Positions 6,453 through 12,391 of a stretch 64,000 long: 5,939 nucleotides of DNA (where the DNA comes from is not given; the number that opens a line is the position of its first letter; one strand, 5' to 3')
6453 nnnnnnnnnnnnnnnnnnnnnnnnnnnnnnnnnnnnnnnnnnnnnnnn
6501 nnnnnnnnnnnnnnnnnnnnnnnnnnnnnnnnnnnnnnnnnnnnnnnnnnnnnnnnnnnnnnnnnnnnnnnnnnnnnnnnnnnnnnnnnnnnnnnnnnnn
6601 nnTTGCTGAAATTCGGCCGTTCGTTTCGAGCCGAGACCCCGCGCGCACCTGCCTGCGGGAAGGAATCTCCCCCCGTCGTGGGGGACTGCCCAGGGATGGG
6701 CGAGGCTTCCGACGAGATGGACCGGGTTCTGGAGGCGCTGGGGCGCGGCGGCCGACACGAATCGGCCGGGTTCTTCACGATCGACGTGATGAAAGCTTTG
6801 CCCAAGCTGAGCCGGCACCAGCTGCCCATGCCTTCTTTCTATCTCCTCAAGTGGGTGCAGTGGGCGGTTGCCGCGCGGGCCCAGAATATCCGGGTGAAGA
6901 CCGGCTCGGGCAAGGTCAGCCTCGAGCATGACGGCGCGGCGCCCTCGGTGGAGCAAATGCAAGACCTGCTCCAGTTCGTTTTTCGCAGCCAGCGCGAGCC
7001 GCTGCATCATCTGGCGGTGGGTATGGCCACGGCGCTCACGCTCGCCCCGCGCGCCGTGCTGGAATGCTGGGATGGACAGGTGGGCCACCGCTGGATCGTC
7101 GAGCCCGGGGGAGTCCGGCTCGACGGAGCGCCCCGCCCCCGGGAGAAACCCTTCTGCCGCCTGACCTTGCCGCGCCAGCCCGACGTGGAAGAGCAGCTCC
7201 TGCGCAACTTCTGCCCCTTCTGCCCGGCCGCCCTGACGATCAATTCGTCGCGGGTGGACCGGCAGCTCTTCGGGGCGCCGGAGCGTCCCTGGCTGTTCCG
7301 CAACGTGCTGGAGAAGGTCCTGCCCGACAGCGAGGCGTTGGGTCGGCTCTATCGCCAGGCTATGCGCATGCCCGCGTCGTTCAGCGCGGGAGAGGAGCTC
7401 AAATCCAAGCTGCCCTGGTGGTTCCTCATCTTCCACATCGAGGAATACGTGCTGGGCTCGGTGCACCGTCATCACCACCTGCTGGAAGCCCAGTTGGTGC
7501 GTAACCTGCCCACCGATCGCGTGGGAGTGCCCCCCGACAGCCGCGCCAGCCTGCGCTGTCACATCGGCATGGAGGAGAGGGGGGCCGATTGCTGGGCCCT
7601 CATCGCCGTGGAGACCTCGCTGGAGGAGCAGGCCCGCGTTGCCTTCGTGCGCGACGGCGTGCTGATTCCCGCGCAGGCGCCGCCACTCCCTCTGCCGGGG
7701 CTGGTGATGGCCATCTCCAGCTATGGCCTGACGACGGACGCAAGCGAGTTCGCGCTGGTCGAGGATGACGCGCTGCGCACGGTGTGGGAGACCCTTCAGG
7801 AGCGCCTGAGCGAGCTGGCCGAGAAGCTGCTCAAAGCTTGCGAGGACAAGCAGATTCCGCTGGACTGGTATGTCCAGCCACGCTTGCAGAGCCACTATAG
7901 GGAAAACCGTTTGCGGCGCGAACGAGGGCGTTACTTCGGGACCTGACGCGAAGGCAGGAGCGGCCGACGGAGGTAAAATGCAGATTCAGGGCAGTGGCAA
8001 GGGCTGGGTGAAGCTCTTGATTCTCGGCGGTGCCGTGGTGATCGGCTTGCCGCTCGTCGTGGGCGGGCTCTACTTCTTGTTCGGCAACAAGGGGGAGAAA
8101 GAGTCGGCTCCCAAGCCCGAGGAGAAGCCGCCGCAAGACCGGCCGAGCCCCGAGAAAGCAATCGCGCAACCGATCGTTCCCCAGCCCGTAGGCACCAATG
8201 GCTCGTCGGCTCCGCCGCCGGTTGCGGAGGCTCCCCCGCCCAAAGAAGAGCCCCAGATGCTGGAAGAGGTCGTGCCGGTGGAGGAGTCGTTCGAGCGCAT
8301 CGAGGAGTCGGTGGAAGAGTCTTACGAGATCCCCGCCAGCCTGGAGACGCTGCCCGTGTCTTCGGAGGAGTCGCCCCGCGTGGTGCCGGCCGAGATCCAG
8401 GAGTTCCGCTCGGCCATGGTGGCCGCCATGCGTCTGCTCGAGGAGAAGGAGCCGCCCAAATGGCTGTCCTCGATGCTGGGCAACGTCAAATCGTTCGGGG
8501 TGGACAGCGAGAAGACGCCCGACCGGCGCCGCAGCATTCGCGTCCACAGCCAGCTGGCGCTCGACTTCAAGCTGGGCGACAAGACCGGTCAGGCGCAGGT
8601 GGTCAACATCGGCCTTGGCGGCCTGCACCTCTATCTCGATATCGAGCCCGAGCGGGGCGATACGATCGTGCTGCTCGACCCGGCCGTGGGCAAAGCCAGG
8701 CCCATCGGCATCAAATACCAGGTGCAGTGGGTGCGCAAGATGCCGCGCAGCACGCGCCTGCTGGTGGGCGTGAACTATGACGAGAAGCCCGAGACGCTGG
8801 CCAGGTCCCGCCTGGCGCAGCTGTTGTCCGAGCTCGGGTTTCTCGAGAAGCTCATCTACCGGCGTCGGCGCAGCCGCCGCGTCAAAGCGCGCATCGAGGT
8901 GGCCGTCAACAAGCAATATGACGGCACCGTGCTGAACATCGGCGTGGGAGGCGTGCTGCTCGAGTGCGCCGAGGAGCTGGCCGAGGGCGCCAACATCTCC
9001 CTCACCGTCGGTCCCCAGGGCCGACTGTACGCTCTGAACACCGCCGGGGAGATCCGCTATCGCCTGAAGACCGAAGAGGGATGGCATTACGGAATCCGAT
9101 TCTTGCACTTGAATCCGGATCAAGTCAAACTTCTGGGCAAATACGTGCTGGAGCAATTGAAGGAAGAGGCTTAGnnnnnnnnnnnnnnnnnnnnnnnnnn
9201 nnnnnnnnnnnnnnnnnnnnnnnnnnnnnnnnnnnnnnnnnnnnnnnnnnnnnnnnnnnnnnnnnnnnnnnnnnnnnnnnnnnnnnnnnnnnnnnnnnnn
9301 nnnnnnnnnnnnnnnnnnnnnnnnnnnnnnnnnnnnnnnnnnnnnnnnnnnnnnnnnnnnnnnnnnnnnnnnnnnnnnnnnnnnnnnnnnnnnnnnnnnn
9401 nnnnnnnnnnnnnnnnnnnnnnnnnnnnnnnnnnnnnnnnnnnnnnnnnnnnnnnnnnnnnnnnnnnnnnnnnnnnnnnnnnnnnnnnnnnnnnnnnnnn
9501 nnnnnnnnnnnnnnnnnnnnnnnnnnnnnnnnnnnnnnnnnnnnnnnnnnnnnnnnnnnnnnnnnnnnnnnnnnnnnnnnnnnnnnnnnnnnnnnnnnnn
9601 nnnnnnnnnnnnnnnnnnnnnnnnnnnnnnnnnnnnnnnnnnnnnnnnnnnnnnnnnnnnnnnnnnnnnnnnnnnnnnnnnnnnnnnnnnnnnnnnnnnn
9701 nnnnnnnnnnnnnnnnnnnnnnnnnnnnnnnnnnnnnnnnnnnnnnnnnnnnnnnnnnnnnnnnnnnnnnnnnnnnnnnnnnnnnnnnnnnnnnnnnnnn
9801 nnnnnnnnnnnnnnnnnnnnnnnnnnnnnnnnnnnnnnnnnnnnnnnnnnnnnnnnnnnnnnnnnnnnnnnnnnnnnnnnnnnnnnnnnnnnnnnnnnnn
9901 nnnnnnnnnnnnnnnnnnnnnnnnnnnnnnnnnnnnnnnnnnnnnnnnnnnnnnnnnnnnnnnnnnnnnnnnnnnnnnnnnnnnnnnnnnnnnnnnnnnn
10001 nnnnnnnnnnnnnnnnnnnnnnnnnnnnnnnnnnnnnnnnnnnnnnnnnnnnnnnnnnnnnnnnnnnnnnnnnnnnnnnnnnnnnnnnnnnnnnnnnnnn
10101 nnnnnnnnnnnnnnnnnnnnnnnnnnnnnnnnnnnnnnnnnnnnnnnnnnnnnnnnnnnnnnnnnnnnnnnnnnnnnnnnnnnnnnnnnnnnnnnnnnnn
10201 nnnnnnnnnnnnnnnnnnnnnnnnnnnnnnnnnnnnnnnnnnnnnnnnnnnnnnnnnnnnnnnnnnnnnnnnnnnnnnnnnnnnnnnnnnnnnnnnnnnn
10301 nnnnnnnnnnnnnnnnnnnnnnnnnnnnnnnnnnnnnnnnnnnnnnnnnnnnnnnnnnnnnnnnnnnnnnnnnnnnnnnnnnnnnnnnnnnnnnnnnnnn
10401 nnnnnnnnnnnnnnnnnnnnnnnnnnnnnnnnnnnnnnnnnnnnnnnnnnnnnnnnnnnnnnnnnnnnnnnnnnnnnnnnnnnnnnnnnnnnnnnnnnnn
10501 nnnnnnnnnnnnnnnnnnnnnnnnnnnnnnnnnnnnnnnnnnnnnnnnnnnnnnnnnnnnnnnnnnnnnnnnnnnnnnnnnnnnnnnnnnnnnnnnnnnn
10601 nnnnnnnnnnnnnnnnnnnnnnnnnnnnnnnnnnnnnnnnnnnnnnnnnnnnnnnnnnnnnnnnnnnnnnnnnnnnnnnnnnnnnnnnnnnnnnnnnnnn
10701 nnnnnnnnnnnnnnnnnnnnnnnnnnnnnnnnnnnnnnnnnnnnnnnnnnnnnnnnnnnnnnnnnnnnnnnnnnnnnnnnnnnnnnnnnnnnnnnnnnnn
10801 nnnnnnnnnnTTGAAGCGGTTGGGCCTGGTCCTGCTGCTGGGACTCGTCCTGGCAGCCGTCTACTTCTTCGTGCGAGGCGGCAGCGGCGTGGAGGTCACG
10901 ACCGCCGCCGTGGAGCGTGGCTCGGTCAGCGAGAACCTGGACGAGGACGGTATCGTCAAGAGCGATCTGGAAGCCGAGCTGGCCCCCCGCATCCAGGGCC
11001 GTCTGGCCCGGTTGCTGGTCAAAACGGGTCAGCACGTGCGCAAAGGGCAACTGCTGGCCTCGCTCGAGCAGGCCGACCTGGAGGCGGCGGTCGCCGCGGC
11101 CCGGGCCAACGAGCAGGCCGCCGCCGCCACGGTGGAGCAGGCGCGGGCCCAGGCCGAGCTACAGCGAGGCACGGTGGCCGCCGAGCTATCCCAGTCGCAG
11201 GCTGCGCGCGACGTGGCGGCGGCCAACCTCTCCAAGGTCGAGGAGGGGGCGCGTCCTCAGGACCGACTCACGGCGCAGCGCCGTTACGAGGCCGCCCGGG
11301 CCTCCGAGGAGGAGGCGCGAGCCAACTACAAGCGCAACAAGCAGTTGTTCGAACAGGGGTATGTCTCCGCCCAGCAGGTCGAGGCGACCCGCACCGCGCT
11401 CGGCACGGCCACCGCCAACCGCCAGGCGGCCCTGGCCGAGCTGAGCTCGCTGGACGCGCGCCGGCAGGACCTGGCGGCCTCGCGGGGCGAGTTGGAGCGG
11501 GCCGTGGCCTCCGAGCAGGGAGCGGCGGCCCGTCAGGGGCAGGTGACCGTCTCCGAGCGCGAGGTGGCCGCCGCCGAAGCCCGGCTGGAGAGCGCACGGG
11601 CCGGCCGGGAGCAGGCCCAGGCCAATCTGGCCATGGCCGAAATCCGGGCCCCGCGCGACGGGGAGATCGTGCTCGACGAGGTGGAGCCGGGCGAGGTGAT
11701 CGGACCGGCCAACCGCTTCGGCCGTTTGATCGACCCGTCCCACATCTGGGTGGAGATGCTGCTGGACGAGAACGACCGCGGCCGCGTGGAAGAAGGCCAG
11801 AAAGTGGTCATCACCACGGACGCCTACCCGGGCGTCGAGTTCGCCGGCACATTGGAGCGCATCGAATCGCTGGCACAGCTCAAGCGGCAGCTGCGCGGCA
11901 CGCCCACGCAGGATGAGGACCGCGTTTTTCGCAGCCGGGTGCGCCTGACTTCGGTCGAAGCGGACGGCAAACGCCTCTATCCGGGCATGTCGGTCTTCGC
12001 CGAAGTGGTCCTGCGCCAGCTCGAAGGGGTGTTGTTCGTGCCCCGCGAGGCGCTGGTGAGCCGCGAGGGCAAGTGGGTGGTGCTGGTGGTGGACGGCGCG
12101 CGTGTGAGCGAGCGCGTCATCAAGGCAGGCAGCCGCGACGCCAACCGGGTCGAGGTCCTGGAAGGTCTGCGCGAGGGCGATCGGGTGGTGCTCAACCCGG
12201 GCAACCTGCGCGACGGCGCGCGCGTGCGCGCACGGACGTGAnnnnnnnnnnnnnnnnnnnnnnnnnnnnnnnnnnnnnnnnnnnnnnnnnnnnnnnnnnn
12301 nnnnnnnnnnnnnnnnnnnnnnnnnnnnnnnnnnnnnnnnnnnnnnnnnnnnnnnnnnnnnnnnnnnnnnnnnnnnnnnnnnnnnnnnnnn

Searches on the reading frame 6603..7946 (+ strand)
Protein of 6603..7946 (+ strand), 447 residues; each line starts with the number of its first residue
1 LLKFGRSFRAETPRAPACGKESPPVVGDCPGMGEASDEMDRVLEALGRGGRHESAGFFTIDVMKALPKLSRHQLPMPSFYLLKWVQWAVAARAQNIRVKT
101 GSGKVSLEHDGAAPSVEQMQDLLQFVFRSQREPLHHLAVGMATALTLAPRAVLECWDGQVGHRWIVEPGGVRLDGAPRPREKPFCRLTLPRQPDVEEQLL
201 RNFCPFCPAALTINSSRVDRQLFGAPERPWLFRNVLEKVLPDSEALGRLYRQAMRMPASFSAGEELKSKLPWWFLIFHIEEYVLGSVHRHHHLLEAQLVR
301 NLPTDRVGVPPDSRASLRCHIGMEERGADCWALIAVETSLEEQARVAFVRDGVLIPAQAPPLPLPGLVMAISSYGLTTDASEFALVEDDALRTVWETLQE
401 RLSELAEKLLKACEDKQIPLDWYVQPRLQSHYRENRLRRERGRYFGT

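Call 5: search_protein_families(library=pfam, proteins=[window:6603-7946:+], max_evalue=0.01)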
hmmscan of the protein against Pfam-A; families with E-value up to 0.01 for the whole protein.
window:6603-7946:+ (447 aa): 0 families

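Call 30: search_protein_families(library=pfam, proteins=[window:6696-7946:+], max_evalue=1)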
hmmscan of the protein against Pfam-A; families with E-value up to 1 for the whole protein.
window:6696-7946:+ (416 aa): 0 families

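Call 64: search_protein_families(library=ncbifam, proteins=[window:6696-7946:+], max_evalue=0.001)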
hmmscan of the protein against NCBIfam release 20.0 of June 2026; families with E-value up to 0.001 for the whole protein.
window:6696-7946:+ (416 aa): 0 families

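Call 74: search_solved_structures(query=window:6696-7946:+, max_evalue=1)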
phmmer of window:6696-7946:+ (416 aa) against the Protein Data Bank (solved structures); distinct sequences matched with E-value up to 1: 0.

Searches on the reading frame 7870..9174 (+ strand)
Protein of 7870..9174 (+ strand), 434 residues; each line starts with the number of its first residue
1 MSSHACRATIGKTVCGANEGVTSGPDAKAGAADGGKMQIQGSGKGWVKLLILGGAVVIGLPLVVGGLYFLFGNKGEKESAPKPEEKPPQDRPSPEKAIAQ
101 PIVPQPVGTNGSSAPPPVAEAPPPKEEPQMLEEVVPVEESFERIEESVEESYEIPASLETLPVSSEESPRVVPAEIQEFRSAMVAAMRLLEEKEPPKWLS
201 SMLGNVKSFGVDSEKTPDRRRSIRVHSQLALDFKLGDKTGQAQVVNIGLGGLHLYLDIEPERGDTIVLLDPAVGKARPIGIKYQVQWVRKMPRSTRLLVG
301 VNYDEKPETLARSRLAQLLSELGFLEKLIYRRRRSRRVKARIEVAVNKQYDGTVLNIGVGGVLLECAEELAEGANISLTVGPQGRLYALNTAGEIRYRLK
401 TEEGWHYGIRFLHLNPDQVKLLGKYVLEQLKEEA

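Call 5: search_protein_families(library=pfam, proteins=[window:7870-9174:+], max_evalue=0.01)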
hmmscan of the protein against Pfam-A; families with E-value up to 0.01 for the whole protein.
window:7870-9174:+ (434 aa): 1 family
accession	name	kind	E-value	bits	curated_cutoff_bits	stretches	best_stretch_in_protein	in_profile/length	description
PF07238.19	PilZ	-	7.4e-22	78.1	22.5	2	332-427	2-101/102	PilZ domain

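Call 64: search_protein_families(library=ncbifam, proteins=[window:7978-9174:+], max_evalue=0.001)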
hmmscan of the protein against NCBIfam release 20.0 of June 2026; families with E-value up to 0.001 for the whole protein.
window:7978-9174:+ (398 aa): 1 family
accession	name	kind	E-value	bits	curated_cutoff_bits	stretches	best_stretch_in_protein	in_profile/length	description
TIGR02266.1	gmx_TIGR02266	paralog_domain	1e-10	41.6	68.7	1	301-390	1-95/96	TIGR02266 family protein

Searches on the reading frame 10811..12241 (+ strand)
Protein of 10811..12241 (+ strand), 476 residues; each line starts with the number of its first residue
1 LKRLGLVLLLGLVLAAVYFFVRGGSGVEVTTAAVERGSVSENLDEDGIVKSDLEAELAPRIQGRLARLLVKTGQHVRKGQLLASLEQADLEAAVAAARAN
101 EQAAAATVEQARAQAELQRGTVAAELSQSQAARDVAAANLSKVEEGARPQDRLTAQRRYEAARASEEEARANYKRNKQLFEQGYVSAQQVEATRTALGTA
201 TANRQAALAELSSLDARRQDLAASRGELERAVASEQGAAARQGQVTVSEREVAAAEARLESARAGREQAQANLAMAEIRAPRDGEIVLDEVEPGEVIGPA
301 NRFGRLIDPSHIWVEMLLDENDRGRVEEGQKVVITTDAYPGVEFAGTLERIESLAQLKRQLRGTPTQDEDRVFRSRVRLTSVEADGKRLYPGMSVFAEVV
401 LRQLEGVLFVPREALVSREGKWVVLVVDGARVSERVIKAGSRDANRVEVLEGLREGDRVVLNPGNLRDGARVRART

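Call 50: search_protein_families(library=pfam, proteins=[window:10811-12241:+], max_evalue=0.00001)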
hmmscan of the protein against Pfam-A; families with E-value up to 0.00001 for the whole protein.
window:10811-12241:+ (476 aa): 3 families
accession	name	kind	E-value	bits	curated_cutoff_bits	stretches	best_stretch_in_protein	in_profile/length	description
PF13437.12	HlyD_3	-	1.4e-18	68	22.2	1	278-392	2-106/106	HlyD family secretion protein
PF16576.10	HlyD_D23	-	1.9e-16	60.5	30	1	53-353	18-186/214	Barrel-sandwich domain of CusB or HlyD membrane-fusion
PF13533.13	Biotin_lipoyl_2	-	4e-07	30.1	29.8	1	56-86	2-32/32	Biotin-lipoyl like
